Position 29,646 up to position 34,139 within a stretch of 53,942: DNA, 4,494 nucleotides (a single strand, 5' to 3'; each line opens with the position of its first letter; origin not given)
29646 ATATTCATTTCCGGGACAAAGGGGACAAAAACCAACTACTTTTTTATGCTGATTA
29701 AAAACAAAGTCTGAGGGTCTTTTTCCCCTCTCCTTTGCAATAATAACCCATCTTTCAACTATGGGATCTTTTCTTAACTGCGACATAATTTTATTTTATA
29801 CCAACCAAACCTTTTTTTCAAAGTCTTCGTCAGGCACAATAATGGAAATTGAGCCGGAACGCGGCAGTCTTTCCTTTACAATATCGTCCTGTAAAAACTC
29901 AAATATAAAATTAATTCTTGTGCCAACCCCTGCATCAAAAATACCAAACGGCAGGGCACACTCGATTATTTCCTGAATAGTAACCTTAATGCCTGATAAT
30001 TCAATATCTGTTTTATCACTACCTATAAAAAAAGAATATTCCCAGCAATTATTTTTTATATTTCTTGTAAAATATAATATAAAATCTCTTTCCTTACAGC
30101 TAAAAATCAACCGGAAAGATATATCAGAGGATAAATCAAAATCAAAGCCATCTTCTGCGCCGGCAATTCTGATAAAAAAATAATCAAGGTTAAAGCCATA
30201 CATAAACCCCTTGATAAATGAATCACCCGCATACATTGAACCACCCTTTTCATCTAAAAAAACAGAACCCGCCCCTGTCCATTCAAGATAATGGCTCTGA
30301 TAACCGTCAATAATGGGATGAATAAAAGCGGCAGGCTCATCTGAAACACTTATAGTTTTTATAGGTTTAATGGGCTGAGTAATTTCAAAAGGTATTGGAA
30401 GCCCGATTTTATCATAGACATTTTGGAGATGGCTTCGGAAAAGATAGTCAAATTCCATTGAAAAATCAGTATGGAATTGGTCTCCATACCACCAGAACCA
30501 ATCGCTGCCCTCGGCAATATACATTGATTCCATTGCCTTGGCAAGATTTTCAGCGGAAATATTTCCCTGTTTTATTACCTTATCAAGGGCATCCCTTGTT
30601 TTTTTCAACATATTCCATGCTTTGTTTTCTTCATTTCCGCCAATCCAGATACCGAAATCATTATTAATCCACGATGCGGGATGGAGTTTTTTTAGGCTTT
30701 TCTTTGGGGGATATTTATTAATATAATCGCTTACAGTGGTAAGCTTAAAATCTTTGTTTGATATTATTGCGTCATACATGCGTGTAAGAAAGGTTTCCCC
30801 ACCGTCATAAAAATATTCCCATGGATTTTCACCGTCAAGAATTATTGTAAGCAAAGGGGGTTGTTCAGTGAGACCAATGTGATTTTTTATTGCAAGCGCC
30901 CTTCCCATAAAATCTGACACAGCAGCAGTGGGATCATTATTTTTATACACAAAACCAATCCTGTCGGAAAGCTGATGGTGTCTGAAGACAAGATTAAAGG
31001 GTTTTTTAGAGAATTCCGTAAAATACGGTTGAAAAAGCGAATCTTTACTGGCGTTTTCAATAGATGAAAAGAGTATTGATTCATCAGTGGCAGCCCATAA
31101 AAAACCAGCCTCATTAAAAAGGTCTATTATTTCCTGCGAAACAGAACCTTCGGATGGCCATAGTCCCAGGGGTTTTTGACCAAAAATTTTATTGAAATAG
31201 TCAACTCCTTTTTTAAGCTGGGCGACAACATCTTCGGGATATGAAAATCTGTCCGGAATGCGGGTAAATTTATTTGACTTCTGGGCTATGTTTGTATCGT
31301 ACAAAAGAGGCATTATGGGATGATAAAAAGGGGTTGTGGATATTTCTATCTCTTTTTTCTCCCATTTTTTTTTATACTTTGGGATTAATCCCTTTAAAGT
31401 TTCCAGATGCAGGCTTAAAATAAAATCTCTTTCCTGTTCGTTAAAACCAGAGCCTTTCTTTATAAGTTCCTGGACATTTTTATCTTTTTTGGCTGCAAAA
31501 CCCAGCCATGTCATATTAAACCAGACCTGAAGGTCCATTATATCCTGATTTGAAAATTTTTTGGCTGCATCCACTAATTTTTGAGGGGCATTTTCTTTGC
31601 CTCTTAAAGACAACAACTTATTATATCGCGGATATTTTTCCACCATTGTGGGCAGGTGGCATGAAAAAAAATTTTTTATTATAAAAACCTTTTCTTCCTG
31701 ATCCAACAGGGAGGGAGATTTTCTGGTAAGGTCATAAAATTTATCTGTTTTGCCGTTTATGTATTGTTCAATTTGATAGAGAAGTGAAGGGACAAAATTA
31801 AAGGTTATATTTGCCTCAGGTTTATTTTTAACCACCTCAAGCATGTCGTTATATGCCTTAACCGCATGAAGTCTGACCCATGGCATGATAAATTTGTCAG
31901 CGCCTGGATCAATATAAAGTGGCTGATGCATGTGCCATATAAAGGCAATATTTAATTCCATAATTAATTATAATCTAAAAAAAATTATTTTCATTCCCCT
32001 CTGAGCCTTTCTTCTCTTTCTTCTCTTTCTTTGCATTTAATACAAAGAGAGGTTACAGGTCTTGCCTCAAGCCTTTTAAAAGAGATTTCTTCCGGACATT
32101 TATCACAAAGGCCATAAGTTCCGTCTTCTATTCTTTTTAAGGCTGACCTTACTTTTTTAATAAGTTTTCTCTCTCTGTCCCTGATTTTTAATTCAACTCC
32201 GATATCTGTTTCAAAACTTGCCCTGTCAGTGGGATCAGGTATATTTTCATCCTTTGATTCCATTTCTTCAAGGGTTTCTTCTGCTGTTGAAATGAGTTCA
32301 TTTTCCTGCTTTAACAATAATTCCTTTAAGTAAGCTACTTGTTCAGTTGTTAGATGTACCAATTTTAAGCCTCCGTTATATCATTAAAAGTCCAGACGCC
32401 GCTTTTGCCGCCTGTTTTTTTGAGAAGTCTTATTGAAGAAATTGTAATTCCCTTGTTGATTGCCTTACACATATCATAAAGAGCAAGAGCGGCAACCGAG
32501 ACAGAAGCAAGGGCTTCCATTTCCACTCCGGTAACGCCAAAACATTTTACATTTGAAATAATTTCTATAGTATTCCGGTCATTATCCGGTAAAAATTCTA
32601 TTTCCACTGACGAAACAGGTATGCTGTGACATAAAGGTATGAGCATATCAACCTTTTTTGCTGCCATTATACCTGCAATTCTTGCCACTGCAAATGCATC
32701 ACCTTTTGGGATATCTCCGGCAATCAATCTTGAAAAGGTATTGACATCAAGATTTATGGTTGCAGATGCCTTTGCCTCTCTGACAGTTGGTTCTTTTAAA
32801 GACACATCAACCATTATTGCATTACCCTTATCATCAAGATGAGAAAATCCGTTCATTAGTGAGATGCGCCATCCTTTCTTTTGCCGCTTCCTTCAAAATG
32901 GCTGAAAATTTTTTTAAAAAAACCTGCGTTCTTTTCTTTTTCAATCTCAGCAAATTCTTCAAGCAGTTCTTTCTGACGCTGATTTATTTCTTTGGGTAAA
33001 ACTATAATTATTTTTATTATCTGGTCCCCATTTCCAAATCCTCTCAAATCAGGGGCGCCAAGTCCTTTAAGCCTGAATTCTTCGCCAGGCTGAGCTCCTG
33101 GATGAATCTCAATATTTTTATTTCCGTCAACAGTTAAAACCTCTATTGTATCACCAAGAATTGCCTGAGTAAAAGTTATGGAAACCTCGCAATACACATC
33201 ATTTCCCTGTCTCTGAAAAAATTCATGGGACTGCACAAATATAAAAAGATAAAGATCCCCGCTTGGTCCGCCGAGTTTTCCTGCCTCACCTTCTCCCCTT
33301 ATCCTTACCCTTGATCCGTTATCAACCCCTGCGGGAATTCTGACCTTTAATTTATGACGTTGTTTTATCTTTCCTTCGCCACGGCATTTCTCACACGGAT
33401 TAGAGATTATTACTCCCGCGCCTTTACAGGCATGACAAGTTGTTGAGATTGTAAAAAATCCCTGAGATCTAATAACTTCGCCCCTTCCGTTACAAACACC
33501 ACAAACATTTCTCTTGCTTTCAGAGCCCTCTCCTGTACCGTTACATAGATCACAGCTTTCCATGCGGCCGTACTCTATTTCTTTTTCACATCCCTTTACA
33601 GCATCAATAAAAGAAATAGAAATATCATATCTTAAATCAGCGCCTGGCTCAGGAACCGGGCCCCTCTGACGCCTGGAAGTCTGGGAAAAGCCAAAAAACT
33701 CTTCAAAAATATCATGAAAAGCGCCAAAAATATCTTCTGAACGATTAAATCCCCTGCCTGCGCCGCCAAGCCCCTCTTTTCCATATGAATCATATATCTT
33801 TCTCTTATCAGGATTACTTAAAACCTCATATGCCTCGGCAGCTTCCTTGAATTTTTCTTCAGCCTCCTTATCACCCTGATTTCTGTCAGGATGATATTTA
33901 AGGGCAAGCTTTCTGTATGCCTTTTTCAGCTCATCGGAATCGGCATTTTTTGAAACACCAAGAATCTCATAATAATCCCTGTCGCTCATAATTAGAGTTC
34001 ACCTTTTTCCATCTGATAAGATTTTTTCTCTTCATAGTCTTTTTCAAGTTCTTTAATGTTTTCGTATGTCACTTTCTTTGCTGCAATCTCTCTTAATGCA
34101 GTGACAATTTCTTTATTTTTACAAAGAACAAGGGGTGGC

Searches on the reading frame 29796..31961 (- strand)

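Call 67: search_protein_families(library=pfam, proteins=[window:29796-31961:-], max_evalue=0.00001)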
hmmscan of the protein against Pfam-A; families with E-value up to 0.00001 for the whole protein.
window:29796-31961:- (721 aa): 1 family
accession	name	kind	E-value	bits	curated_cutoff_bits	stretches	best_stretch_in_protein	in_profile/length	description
PF03065.20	Glyco_hydro_57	-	1.3e-54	185.9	21.2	1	6-421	1-286/291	Glycosyl hydrolase family 57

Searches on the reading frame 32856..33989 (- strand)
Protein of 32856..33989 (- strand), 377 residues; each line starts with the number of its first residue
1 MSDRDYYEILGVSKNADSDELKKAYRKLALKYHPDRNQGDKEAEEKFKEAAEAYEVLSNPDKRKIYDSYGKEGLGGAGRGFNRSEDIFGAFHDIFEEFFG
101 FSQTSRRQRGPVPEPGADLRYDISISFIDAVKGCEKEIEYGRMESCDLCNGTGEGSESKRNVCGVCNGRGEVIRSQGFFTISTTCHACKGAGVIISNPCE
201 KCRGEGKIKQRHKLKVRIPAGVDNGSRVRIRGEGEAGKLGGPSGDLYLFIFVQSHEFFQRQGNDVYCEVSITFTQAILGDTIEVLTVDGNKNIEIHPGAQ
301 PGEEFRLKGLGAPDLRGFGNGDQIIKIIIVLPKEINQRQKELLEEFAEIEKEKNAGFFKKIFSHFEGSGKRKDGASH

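Call 96: search_protein_families(library=pfam, proteins=[window:32856-33989:-], max_evalue=0.00001)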
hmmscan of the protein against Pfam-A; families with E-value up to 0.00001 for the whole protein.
window:32856-33989:- (377 aa): 3 families
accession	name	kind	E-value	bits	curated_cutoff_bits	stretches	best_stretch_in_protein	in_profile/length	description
PF01556.23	DnaJ_C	-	8.6e-49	165.9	26.6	1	119-332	1-152/152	DnaJ C terminal domain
PF00226.36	DnaJ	-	2.3e-29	101.7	27.8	1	5-67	1-63/63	DnaJ domain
PF00684.25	DnaJ_CXXCXGXG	-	2.9e-13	50.3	32.7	1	146-206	1-65/65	DnaJ central domain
